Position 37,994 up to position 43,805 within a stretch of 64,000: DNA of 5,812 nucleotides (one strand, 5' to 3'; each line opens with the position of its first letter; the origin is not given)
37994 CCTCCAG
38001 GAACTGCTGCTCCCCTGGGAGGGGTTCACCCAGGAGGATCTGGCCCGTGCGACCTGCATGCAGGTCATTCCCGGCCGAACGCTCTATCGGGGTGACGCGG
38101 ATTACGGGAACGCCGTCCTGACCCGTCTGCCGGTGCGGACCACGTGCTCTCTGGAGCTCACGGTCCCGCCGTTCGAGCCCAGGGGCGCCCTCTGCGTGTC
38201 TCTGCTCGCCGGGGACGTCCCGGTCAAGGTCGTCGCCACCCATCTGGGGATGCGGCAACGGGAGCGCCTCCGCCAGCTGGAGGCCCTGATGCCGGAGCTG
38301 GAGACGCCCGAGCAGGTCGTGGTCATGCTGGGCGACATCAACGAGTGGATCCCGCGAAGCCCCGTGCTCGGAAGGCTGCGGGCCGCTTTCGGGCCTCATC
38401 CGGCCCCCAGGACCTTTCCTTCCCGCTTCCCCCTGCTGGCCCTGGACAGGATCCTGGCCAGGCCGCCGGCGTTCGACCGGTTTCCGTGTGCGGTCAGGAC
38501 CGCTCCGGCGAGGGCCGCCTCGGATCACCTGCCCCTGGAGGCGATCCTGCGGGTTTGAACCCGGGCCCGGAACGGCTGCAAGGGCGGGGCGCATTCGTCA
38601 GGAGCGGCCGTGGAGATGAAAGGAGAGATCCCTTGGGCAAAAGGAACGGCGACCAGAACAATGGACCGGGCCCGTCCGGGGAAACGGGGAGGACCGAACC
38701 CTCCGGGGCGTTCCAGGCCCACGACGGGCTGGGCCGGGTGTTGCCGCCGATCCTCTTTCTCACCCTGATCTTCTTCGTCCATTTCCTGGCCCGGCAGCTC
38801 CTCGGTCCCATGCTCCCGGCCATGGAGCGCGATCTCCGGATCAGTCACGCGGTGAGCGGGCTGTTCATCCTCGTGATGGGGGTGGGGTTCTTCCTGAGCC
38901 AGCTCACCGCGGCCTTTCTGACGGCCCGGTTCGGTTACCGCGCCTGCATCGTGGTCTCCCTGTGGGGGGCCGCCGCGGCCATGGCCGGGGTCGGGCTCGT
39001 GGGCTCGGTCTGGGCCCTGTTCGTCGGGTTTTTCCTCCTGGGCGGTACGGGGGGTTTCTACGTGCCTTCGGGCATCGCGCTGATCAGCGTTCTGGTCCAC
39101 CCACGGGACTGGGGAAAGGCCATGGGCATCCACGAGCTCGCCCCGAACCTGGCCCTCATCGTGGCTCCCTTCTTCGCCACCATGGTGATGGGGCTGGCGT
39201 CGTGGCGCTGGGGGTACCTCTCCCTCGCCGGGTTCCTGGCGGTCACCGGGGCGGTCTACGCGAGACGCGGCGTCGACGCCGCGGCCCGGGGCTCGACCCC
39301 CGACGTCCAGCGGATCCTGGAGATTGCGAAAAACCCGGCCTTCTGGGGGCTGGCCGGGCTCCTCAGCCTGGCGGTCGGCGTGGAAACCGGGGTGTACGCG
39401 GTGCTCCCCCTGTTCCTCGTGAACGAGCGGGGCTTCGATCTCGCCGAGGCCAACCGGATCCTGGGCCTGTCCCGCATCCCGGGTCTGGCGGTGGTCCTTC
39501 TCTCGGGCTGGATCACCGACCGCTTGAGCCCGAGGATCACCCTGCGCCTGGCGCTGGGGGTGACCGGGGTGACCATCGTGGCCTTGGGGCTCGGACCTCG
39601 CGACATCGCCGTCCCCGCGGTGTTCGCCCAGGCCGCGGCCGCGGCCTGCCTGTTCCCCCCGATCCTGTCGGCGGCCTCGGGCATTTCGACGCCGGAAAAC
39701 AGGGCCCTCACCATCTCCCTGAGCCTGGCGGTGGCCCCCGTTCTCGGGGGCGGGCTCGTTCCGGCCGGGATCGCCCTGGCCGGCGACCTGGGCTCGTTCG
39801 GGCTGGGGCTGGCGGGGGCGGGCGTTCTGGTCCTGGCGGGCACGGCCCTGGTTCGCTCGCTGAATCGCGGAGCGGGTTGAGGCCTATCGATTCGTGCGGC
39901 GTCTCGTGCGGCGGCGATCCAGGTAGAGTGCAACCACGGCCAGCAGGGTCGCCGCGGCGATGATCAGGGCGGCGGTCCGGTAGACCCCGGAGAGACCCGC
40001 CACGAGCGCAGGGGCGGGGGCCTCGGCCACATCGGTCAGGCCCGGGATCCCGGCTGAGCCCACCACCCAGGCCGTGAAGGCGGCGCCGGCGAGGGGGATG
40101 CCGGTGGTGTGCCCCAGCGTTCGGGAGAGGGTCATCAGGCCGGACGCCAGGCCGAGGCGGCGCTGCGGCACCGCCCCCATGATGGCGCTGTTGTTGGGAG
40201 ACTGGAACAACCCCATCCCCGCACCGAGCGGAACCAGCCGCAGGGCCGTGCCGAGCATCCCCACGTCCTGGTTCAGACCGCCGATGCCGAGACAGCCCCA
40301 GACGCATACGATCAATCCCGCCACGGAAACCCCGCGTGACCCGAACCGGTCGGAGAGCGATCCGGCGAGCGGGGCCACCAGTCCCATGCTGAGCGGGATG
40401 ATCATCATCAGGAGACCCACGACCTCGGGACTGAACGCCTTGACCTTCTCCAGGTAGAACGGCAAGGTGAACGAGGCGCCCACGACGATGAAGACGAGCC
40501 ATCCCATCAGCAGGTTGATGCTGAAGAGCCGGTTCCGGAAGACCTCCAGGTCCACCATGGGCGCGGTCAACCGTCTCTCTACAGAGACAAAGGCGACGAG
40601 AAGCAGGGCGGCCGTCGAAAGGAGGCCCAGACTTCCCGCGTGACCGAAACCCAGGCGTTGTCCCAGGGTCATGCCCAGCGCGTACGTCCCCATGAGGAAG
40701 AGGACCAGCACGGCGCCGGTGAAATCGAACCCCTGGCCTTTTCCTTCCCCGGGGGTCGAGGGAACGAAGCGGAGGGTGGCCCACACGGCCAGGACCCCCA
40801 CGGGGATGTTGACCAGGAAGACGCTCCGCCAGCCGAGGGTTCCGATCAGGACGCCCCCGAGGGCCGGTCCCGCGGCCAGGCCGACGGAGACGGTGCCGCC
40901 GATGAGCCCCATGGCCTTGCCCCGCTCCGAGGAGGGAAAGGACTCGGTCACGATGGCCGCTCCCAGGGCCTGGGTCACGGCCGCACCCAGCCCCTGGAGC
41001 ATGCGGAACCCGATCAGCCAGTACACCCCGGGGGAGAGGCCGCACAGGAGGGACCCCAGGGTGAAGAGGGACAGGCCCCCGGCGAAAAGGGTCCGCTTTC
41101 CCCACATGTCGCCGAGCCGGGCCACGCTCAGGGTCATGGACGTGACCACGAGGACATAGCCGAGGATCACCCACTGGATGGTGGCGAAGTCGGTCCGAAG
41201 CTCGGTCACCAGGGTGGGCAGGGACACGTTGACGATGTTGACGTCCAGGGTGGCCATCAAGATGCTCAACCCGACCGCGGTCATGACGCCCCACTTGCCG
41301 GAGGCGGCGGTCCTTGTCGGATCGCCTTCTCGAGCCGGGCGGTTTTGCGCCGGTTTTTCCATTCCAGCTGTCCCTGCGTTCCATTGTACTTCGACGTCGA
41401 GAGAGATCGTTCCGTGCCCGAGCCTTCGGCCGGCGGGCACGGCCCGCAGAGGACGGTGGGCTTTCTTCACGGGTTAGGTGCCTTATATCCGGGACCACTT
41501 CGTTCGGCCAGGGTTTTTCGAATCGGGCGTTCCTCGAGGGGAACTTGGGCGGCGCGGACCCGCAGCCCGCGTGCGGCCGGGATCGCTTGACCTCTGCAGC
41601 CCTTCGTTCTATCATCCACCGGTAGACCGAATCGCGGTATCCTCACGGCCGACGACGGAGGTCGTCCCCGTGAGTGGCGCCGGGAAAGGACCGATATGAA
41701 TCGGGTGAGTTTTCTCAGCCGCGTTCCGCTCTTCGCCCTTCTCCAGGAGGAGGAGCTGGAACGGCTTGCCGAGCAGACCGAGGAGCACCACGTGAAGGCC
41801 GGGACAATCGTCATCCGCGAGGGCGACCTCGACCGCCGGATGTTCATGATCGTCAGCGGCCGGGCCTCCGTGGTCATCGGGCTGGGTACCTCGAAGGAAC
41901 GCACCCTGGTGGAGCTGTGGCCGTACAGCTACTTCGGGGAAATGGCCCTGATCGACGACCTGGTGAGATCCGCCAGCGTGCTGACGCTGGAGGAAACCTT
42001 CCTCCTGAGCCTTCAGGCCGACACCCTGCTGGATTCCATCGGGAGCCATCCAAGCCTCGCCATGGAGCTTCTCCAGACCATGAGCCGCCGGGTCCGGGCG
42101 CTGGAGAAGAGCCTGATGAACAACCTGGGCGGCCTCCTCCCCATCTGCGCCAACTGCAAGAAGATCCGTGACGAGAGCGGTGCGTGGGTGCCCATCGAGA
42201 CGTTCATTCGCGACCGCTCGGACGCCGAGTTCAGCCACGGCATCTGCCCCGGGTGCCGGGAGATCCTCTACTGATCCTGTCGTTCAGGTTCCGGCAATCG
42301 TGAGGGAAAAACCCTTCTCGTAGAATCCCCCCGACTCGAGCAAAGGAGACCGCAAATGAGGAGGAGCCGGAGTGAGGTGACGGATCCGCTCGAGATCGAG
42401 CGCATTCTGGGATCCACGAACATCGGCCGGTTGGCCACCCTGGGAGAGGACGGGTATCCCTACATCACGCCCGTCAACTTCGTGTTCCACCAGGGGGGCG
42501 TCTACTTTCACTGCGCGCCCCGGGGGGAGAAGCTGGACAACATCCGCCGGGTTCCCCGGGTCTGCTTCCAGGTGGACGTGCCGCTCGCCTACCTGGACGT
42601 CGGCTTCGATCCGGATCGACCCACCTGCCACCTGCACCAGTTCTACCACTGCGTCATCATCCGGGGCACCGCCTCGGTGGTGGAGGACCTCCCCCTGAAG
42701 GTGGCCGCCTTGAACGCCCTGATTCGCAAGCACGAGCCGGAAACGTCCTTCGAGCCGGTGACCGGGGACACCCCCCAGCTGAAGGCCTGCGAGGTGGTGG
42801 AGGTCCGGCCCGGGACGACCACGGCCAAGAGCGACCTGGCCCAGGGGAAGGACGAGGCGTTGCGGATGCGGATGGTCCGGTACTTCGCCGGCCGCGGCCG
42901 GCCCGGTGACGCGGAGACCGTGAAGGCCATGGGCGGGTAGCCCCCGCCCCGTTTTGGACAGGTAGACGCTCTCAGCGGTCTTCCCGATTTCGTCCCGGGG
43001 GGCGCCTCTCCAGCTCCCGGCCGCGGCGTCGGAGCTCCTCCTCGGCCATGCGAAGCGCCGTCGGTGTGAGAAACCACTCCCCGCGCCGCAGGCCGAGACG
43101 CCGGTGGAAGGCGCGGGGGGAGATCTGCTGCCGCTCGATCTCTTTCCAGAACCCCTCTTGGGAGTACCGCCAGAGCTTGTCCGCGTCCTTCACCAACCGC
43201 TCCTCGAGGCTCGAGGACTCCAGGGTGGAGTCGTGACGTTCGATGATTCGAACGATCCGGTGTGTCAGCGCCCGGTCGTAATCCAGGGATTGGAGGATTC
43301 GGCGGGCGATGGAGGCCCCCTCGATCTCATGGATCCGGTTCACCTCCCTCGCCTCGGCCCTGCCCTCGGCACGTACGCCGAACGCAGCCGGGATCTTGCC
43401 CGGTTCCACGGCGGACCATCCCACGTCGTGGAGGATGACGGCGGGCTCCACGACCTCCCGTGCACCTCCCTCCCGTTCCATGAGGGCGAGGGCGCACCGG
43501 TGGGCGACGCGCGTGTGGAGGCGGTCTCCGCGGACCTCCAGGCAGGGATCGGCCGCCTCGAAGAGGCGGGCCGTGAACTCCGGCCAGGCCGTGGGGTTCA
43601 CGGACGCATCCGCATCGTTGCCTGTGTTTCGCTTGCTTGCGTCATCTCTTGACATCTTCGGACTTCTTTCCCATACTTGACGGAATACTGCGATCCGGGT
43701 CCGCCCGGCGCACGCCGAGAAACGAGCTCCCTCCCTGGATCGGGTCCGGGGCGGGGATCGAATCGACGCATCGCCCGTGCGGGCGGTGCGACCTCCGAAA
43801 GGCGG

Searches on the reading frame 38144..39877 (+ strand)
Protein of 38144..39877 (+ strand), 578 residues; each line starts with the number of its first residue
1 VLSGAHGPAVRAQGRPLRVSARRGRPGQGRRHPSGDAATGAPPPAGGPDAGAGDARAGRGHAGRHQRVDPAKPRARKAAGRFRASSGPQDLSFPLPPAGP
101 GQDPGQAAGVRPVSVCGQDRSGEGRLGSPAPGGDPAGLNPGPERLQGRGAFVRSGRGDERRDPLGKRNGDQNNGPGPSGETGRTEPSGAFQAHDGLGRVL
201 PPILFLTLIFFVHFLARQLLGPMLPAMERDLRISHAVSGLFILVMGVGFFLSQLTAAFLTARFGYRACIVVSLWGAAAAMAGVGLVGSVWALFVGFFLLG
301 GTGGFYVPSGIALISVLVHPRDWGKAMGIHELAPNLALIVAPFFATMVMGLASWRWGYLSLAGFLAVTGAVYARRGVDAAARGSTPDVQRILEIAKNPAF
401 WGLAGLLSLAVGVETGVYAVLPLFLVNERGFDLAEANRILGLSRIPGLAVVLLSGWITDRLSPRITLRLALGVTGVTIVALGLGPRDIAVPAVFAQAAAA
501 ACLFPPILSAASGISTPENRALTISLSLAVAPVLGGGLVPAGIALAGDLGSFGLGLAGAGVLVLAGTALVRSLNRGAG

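Call 61: search_protein_families(library=pfam, max_evalue=0.00001, proteins=[window:38144-39877:+])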
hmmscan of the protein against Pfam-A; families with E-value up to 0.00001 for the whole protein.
window:38144-39877:+ (578 aa): 1 family
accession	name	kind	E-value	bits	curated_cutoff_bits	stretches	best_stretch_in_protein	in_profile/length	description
PF07690.21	MFS_1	-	9.4e-36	123.9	33.4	1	206-483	1-287/347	Major Facilitator Superfamily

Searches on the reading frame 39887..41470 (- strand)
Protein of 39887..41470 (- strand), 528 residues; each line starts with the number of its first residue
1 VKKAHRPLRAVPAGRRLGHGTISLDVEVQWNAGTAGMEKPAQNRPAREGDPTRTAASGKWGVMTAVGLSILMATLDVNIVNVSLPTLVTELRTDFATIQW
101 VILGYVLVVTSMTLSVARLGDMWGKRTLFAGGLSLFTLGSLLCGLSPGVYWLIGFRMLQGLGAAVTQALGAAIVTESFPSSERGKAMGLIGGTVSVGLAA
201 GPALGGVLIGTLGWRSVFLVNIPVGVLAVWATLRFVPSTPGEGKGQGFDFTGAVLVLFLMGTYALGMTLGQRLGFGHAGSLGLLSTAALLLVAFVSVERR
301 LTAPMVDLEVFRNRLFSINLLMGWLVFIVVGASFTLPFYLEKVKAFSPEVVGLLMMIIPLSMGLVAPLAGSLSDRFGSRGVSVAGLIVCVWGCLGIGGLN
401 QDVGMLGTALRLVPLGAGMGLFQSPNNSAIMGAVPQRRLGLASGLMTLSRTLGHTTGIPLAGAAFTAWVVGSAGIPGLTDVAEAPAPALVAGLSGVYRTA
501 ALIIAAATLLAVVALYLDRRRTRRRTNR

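Call 62: search_protein_families(library=pfam, max_evalue=0.00001, proteins=[window:39887-41470:-])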
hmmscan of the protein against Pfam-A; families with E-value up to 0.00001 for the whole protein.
window:39887-41470:- (528 aa): 2 families
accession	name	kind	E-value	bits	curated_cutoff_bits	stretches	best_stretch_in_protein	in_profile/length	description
PF07690.21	MFS_1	-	8.3e-52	176.7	33.4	1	67-455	2-344/347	Major Facilitator Superfamily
PF12832.13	MFS_1_like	-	6.7e-06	25.8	25.2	0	336-381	22-66/373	MFS_1 like family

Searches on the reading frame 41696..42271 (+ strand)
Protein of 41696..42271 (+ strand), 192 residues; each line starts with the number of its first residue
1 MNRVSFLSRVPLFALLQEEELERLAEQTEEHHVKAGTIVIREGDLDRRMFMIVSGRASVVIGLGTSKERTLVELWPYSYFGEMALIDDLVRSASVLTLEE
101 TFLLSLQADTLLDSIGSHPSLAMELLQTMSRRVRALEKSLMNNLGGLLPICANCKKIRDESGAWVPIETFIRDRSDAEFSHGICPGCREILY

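Call 62: search_protein_families(library=pfam, max_evalue=0.00001, proteins=[window:41696-42271:+])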
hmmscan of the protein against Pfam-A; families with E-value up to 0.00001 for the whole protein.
window:41696-42271:+ (192 aa): 1 family
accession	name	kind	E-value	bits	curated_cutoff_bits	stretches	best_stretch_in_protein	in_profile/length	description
PF00027.35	cNMP_binding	-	3e-16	59.6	27.5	1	31-114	2-85/89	Cyclic nucleotide-binding domain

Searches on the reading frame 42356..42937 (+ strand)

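Call 62: search_protein_families(library=pfam, max_evalue=0.00001, proteins=[window:42356-42937:+])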
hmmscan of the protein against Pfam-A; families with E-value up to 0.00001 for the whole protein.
window:42356-42937:+ (194 aa): 2 families
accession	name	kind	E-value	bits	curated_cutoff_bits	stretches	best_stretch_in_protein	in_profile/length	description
PF12900.13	Pyridox_ox_2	-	1.1e-22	81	27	1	12-158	3-139/140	Pyridoxamine 5'-phosphate oxidase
PF01243.27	PNPOx_N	-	1.4e-14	55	28.1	1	13-126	4-93/120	Pyridoxamine 5'-phosphate oxidase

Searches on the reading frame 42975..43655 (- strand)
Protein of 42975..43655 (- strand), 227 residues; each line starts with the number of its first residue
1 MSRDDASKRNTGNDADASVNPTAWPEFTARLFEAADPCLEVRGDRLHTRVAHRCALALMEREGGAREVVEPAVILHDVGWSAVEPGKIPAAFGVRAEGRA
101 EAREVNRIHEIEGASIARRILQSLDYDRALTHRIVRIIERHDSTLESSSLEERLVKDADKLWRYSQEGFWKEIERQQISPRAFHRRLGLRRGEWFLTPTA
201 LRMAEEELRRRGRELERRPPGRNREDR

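Call 62: search_protein_families(library=pfam, max_evalue=0.00001, proteins=[window:42975-43655:-])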
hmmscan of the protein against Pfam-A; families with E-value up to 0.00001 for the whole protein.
window:42975-43655:- (227 aa): 1 family
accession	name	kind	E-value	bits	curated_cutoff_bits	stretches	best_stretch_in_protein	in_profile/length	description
PF01966.28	HD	-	4.4e-08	33.9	22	1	55-161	12-113/116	HD domain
